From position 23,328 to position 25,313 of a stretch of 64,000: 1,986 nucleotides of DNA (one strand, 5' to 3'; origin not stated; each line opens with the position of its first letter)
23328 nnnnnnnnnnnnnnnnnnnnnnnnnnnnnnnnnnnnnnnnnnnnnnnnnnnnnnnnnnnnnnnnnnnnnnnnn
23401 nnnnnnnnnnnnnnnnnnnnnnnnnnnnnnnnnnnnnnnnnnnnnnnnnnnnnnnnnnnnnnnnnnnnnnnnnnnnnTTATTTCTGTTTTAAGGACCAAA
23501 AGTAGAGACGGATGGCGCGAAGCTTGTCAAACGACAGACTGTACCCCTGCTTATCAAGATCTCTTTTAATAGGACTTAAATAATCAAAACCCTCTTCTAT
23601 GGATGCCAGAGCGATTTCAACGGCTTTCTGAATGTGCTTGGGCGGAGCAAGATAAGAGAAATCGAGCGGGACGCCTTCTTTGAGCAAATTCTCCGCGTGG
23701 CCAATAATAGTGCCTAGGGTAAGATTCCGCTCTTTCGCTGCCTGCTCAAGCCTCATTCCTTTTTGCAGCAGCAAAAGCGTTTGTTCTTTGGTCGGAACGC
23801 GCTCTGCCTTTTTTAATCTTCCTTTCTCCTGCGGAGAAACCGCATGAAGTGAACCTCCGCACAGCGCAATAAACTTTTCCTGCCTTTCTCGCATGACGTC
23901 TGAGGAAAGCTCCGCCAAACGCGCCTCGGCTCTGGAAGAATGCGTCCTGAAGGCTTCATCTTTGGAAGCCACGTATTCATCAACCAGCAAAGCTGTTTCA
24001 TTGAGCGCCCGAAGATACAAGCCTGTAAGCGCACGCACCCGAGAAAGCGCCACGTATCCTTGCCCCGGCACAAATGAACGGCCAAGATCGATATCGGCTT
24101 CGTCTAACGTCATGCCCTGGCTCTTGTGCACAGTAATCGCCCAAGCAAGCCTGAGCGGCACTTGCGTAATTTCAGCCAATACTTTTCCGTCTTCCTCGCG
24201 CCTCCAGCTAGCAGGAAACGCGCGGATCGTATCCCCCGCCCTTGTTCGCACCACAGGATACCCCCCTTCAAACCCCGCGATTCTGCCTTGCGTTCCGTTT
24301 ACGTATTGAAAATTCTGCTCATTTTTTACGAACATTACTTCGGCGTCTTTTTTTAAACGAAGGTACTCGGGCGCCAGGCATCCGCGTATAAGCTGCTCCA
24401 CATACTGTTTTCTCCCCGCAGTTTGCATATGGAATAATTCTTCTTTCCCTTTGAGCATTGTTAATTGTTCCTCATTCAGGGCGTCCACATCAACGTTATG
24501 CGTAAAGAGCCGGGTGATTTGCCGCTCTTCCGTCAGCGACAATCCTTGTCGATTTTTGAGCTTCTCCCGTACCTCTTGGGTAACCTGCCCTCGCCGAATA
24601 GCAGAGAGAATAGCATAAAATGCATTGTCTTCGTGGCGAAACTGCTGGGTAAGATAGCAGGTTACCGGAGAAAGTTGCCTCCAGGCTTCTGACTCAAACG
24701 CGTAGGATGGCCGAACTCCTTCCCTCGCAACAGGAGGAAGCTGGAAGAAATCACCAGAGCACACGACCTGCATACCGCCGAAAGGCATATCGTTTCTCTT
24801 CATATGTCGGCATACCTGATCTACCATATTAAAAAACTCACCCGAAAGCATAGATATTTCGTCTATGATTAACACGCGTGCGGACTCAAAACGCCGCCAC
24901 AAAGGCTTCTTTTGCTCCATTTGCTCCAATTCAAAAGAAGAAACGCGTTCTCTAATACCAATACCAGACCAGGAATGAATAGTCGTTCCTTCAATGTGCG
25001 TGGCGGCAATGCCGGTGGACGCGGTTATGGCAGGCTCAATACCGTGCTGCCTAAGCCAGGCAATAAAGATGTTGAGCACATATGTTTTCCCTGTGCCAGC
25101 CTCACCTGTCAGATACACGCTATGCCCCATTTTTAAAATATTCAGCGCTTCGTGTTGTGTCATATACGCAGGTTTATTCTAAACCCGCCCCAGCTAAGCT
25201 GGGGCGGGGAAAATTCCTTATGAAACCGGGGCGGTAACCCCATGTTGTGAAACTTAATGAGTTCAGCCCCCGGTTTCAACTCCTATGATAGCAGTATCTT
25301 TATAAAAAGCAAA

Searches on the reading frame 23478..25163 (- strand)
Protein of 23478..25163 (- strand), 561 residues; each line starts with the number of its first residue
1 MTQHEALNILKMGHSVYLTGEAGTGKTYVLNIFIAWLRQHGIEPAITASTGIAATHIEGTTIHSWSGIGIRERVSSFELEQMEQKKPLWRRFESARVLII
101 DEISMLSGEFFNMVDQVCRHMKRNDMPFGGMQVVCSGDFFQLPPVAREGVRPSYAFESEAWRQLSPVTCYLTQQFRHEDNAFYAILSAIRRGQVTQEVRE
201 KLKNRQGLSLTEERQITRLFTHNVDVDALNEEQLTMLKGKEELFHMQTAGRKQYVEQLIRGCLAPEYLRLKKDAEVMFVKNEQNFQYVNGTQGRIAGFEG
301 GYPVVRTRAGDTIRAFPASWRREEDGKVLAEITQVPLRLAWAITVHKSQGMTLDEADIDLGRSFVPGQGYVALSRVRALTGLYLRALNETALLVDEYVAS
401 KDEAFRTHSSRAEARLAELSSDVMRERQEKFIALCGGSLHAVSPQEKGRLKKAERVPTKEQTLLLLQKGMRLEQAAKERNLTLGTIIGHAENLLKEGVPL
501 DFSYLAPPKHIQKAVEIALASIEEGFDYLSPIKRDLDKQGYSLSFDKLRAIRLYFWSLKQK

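Call 5: search_protein_families(library=pfam, proteins=[window:23478-25163:-])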
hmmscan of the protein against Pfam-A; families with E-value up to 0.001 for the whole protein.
window:23478-25163:- (561 aa): 7 families
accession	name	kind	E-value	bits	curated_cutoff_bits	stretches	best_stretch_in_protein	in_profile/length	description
PF05970.20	PIF1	-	1.1e-38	133.5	25.9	1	11-197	20-220/223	PIF1-like helicase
PF13604.12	AAA_30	-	8.7e-15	55.4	27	1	3-204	6-182/191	AAA domain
PF13245.12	AAA_19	-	5.3e-13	49.7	25.1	1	3-146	1-133/134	AAA domain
PF14493.12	HTH_40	-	3.5e-12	46.9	27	1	458-550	1-87/89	Helix-turn-helix domain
PF13401.12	AAA_22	-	7.6e-07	29.9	27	1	15-114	7-104/130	AAA domain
PF00270.35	DEAD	-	9.3e-05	22.7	26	0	3-35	4-36/167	DEAD/DEAH box helicase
PF20720.3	nSTAND3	-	0.00026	21.2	27.2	1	4-47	8-51/155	Novel STAND NTPase 3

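Call 10: find_encoding_contigs(protein=window:23478-25163:-, flank=3000, max_places=10)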
Protein window:23478-25163:- (561 aa): 2 contigs read that carry it; 2 places shown.
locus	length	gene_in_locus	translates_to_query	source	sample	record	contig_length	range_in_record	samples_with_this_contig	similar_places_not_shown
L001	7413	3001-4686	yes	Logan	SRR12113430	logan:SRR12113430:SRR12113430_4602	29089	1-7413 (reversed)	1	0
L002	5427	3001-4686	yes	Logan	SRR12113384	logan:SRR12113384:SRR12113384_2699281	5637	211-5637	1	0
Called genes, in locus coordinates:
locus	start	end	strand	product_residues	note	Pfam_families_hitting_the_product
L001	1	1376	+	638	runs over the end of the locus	PF13727:CoA_binding_3, PF04321:RmlD_sub_bind, PF01073:3Beta_HSD, PF01370:Epimerase, PF02719:Polysacc_synt_2, PF07993:NAD_binding_4 (weak), PF08659:KR (weak), PF16363:GDP_Man_Dehyd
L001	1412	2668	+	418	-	PF16656:Pur_ac_phosph_N (faint), PF00041:fn3 (faint)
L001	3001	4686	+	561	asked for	PF05970:PIF1, PF13245:AAA_19, PF13401:AAA_22 (weak), PF13604:AAA_30, PF14493:HTH_40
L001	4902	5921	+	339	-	PF01565:FAD_binding_4, PF02873:MurB_C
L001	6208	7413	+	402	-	?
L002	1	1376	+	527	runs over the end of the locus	?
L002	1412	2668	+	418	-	PF16656:Pur_ac_phosph_N (faint), PF00041:fn3 (faint)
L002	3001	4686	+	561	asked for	PF05970:PIF1, PF13245:AAA_19, PF13401:AAA_22 (weak), PF13604:AAA_30, PF14493:HTH_40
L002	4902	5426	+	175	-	?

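Call 12: find_related_loci(query=window:23478-25163:-, collection=genome_contigs, flank=3000)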
Query window:23478-25163:- (561 aa) in genome_contigs; peptide patterns used: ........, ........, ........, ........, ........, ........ (x = any residue, [..] = any of these).
63 stretches matched a pattern; 1 encode a relative of the query (tblastn E <= 1e-3); 1 distinct loci.
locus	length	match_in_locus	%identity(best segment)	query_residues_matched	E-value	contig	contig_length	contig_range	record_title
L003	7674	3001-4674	95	1-558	0e+0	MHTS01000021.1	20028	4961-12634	MAG: Candidatus Wildermuthbacteria bacterium RIFCSPHIGHO2_01_FULL_48_27b rifcsphigho2_01_scaffold_5550, whole genome sho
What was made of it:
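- Tried and rejected: One genome scan found only a 95% relative (call 12).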

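Call 16: find_homologous_proteins(query=window:23478-25163:-, max_evalue=1e-30)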
Query window:23478-25163:- (561 aa): 8000 proteins with E <= 1e-30 among 8000 candidates; the best 120 are listed.
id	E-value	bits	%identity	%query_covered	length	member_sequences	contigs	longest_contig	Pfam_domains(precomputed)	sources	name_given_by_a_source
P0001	0.0e+0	1216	96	100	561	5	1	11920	PF05970.21,PF13604.13,PF13245.13,PF14493.13,PF13401.13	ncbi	-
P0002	0.0e+0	1183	94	100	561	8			PF05970.21,PF13604.13,PF13245.13,PF14493.13,PF13401.13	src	-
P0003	1.8e-252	857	66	99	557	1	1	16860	PF05970.21,PF13604.13,PF13245.13,PF14493.13,PF13401.13,PF02689.21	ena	-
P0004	3.1e-248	843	67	100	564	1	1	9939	PF05970.21,PF13604.13,PF13245.13,PF14493.13,PF13401.13,PF21530.4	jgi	-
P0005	1.4e-238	811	65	100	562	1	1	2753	PF05970.21,PF13604.13,PF13245.13,PF14493.13,PF13401.13,PF21530.4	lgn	-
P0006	5.1e-233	792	64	99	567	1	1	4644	PF05970.21,PF13604.13,PF13245.13,PF14493.13,PF13401.13,PF21530.4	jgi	-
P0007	3.1e-232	790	64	99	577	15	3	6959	PF05970.21,PF13604.13,PF13245.13,PF14493.13,PF13401.13,PF02689.21,PF21530.4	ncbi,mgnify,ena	mgnify:CR=1 FL=1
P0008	1.3e-230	785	64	99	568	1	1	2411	PF05970.21,PF13604.13,PF13245.13,PF14493.13,PF13401.13,PF21530.4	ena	-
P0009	2.6e-230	784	64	99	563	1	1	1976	PF00270.36,PF05970.21,PF13604.13,PF13245.13,PF14493.13,PF13401.13,PF21530.4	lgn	-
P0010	5.9e-229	779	62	99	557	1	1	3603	PF05970.21,PF13604.13,PF13245.13,PF14493.13,PF13401.13,PF21530.4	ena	-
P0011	6.8e-229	779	63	100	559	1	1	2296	PF05970.21,PF13604.13,PF13245.13,PF14493.13,PF13401.13,PF21530.4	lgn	-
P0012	2.2e-228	777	64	100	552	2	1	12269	PF05970.21,PF13604.13,PF13245.13,PF14493.13,PF13401.13,PF21530.4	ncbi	-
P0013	4.6e-226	769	63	99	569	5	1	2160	PF05970.21,PF13604.13,PF13245.13,PF14493.13,PF13401.13,PF21530.4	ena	-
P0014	8.5e-226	769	62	99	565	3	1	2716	PF05970.21,PF13604.13,PF13245.13,PF14493.13,PF13401.13,PF21530.4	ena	-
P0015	1.9e-225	767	63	99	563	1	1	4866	PF05970.21,PF13604.13,PF13245.13,PF14493.13,PF13401.13,PF21530.4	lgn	-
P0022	9.0e-217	739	62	100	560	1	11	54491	PF05970.21,PF13604.13,PF13245.13,PF14493.13,PF13401.13,PF21530.4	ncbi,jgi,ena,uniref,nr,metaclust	ncbi:MAG: hypothetical protein A3E07_01100 [Candidatus Wildermuthbacteria bacterium RIFCSPHIGHO2_12_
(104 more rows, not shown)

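Call 17: find_encoding_contigs(protein=P0003, flank=3000, max_places=3)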
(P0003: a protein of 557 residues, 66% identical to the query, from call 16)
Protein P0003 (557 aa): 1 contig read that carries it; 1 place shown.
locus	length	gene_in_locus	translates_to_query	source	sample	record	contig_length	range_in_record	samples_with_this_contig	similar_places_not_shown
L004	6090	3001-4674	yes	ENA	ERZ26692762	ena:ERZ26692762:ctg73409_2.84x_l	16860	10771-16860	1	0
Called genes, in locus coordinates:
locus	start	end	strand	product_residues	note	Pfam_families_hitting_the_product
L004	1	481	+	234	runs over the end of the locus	-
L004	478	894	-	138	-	PF01553:Acyltransferase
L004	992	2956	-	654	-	PF00501:AMP-binding, PF23562:AMP-binding_C_3 (weak), PF13193:AMP-binding_C (weak), PF00550:PP-binding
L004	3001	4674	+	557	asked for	PF02689:Herpes_Helicase (faint), PF05970:PIF1, PF13245:AAA_19, PF13401:AAA_22 (faint), PF13604:AAA_30, PF14493:HTH_40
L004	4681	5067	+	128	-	PF06262:Zincin_1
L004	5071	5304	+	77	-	-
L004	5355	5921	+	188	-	PF00293:NUDIX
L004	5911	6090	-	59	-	?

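Call 18: find_encoding_contigs(protein=P0004, flank=3000, max_places=3)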
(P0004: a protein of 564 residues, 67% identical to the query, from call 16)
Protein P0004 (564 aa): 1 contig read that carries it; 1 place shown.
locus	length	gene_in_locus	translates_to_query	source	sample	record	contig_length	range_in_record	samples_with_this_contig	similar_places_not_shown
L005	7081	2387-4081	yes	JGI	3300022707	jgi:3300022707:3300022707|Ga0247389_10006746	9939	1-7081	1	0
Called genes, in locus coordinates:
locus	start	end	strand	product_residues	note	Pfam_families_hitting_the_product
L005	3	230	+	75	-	?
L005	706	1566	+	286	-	-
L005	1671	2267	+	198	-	PF00578:AhpC-TSA, PF08534:Redoxin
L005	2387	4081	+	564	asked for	PF05970:PIF1, PF13245:AAA_19, PF13401:AAA_22 (weak), PF13604:AAA_30, PF21530:Pif1_2B_dom (weak), PF14493:HTH_40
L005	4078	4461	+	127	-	PF01641:SelR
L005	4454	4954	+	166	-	-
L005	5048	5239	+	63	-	-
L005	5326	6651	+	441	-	PF04773:FecR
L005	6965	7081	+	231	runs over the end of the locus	-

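Call 19: find_encoding_contigs(protein=P0022, flank=3000, max_places=3)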
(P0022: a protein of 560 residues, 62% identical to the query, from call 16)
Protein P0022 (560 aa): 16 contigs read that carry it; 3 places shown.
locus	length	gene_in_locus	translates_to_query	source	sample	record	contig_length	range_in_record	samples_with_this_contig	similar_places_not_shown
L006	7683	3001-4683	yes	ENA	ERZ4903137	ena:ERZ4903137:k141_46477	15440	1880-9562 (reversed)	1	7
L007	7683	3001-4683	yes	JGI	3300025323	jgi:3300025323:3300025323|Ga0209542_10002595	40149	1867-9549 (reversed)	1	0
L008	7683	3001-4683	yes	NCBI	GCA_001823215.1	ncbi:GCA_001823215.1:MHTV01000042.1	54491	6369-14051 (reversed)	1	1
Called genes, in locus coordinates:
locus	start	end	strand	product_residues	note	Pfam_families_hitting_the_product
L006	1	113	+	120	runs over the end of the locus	PF00903:Glyoxalase, PF12681:Glyoxalase_2 (weak), PF18029:Glyoxalase_6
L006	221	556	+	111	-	-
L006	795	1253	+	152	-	PF09997:DUF2238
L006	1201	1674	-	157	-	-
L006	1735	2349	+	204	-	-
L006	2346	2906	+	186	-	PF03352:Adenine_glyco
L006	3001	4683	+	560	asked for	PF05970:PIF1, PF13245:AAA_19, PF13401:AAA_22 (weak), PF13604:AAA_30, PF21530:Pif1_2B_dom, PF14493:HTH_40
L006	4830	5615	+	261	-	PF00486:Trans_reg_C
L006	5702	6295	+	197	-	PF01569:PAP2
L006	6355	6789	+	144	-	-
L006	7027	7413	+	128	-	PF06262:Zincin_1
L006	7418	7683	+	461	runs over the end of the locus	PF01225:Mur_ligase, PF08245:Mur_ligase_M, PF02875:Mur_ligase_C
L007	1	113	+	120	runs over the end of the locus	PF00903:Glyoxalase, PF12681:Glyoxalase_2 (weak), PF18029:Glyoxalase_6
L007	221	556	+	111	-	-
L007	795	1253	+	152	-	PF09997:DUF2238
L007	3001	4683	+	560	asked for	PF05970:PIF1, PF13245:AAA_19, PF13401:AAA_22 (weak), PF13604:AAA_30, PF21530:Pif1_2B_dom, PF14493:HTH_40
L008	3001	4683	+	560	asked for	PF05970:PIF1, PF13245:AAA_19, PF13401:AAA_22 (weak), PF13604:AAA_30, PF21530:Pif1_2B_dom, PF14493:HTH_40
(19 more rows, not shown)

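Call 20: find_encoding_contigs(protein=P0012, flank=3000, max_places=3)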
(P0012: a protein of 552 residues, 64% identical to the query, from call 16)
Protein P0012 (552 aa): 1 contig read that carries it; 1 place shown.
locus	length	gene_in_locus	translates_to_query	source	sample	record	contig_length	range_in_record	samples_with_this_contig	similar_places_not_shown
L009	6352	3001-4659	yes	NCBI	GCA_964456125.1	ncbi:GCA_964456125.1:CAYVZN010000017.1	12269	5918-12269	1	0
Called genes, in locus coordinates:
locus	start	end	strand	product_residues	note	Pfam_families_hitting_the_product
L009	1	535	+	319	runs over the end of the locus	-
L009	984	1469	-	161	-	PF01467:CTP_transf_like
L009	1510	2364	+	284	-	PF01219:DAGK_prokar, PF01569:PAP2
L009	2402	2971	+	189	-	-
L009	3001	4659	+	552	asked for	PF05970:PIF1, PF13245:AAA_19, PF13401:AAA_22, PF13604:AAA_30, PF21530:Pif1_2B_dom, PF14493:HTH_40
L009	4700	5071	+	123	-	-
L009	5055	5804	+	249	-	-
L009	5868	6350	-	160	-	?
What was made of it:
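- Six helicase-anchored loci from four homologues at 62-67% identity have 30-120-nt upstream gaps and other neighbours (calls 16-20).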

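Call 25: find_encoding_contigs(protein=P0001, flank=3000, max_places=5)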
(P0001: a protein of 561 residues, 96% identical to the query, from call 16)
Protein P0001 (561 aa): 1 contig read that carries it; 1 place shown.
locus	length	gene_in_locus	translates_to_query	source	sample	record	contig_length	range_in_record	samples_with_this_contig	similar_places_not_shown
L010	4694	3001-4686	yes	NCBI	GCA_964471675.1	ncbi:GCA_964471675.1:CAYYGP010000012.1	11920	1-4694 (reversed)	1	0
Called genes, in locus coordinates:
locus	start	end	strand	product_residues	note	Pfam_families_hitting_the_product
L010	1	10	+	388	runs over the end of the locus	PF00155:Aminotran_1_2 (faint), PF00266:Aminotran_5 (weak), PF01041:DegT_DnrJ_EryC1, PF01212:Beta_elim_lyase (weak)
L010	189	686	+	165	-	-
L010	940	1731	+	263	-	PF01370:Epimerase, PF02719:Polysacc_synt_2, PF04321:RmlD_sub_bind, PF07993:NAD_binding_4 (faint)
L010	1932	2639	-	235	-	-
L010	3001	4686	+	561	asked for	PF05970:PIF1, PF13245:AAA_19, PF13401:AAA_22 (weak), PF13604:AAA_30, PF14493:HTH_40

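Call 26: find_encoding_contigs(protein=P0002, flank=3000, max_places=5)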
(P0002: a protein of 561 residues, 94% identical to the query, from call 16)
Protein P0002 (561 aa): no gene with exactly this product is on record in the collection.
